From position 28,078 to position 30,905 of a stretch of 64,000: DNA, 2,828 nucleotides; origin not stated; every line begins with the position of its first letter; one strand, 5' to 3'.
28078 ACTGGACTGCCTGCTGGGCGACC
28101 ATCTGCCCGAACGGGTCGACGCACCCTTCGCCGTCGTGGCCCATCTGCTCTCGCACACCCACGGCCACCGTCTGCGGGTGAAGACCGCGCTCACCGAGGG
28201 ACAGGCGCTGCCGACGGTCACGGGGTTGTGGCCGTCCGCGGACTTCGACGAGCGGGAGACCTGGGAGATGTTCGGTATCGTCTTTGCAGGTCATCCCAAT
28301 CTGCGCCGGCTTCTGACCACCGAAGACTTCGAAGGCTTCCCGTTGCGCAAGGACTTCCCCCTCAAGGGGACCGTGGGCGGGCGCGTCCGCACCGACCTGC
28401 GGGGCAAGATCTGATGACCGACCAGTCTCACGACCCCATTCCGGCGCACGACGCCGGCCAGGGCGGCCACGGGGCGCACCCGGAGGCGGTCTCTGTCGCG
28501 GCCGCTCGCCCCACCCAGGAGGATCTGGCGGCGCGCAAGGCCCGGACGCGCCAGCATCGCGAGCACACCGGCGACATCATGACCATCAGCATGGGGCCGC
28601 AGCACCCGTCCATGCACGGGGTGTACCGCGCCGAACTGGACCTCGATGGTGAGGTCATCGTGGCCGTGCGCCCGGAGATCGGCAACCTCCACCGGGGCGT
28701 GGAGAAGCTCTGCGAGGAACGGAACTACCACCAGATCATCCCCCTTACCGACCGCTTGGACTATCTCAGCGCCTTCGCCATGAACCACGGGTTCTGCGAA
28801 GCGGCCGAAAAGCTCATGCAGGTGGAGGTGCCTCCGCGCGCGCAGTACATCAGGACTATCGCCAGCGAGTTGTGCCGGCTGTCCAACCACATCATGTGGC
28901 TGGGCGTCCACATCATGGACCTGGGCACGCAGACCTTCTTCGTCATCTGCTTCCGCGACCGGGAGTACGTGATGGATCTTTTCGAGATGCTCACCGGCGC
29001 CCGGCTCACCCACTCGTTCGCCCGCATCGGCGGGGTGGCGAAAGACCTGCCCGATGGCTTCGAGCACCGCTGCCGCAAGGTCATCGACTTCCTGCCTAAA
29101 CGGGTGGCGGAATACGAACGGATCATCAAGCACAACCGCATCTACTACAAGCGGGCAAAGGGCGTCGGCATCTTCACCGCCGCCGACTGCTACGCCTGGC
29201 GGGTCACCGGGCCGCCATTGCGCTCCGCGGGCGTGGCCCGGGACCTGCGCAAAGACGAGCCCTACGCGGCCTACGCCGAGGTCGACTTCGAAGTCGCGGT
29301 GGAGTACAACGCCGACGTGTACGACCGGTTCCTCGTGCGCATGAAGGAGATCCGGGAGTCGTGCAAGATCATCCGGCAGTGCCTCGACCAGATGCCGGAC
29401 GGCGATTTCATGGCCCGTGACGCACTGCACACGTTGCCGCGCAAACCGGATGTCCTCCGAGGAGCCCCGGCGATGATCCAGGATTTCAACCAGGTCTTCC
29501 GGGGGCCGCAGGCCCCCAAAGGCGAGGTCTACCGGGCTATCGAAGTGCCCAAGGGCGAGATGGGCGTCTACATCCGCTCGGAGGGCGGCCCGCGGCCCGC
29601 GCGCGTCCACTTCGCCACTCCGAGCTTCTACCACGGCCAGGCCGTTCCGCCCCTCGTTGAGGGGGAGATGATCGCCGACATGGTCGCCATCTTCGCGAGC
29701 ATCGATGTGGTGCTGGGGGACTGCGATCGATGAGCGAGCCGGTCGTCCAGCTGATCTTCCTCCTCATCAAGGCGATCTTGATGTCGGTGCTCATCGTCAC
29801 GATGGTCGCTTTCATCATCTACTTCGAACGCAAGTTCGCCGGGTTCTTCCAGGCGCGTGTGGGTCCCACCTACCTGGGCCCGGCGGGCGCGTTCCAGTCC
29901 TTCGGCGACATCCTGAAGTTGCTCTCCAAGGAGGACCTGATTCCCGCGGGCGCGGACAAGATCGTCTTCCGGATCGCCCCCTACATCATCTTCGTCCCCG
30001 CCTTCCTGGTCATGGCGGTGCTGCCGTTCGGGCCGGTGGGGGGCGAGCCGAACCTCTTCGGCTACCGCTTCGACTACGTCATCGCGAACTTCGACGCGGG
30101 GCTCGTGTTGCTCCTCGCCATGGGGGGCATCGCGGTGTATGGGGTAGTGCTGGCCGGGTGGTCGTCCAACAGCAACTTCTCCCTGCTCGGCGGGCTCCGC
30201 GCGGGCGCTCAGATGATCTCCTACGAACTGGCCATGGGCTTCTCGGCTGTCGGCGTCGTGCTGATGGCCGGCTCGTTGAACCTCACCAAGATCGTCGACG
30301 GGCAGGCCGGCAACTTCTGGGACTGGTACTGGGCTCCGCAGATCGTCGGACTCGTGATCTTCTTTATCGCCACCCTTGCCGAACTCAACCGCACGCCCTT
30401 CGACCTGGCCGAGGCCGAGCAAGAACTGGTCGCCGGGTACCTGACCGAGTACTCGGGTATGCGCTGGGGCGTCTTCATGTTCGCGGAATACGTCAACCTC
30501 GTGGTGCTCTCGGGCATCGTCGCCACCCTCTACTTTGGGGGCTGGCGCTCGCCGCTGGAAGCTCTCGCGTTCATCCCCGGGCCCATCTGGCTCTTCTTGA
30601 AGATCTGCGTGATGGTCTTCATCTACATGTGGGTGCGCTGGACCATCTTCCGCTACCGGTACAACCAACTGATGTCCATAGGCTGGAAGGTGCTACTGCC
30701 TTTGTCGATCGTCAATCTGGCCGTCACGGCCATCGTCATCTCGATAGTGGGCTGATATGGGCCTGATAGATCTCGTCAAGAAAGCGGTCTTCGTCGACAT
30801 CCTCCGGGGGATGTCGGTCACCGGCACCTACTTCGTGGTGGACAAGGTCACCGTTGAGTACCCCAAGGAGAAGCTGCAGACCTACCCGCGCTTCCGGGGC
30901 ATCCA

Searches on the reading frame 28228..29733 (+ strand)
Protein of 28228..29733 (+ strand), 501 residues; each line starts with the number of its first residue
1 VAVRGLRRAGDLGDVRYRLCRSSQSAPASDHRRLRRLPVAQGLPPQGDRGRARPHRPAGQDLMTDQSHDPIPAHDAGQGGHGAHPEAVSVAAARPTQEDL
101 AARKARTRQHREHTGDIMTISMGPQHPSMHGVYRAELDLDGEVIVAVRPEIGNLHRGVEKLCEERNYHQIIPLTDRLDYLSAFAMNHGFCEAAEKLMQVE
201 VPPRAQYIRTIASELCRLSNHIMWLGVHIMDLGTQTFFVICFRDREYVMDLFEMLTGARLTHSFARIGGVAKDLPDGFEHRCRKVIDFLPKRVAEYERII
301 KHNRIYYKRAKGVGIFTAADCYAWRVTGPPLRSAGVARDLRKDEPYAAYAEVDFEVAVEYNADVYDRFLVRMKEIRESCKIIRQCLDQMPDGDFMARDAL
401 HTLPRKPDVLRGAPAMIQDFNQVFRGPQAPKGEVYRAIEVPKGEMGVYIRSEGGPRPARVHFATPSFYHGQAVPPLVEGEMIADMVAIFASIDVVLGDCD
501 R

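Call 57: search_protein_families(library=pfam, proteins=[window:28228-29733:+], max_evalue=0.0001)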
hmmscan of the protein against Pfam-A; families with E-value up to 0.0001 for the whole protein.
window:28228-29733:+ (501 aa): 1 family
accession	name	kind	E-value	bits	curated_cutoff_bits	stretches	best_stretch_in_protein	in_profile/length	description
PF00346.24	Complex1_49kDa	-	3.6e-105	351.4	24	1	231-501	1-271/271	Respiratory-chain NADH dehydrogenase, 49 Kd subunit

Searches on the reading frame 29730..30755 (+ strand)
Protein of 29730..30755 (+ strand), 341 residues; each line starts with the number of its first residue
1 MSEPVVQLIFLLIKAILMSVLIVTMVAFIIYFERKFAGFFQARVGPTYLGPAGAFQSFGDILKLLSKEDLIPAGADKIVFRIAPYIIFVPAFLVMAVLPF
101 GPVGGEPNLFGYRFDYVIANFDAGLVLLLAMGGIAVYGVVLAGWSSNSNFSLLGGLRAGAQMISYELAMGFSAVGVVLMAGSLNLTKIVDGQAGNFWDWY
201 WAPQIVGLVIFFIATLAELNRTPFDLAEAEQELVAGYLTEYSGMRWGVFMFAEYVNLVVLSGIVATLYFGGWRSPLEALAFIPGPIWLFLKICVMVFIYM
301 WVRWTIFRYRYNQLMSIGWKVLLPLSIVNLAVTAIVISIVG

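Call 57: search_protein_families(library=pfam, proteins=[window:29730-30755:+], max_evalue=0.0001)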
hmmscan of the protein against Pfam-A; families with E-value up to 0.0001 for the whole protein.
window:29730-30755:+ (341 aa): 1 family
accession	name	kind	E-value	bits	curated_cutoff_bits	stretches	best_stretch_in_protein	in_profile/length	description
PF00146.26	NADHdh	-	2.5e-117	392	27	1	14-334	2-298/298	NADH dehydrogenase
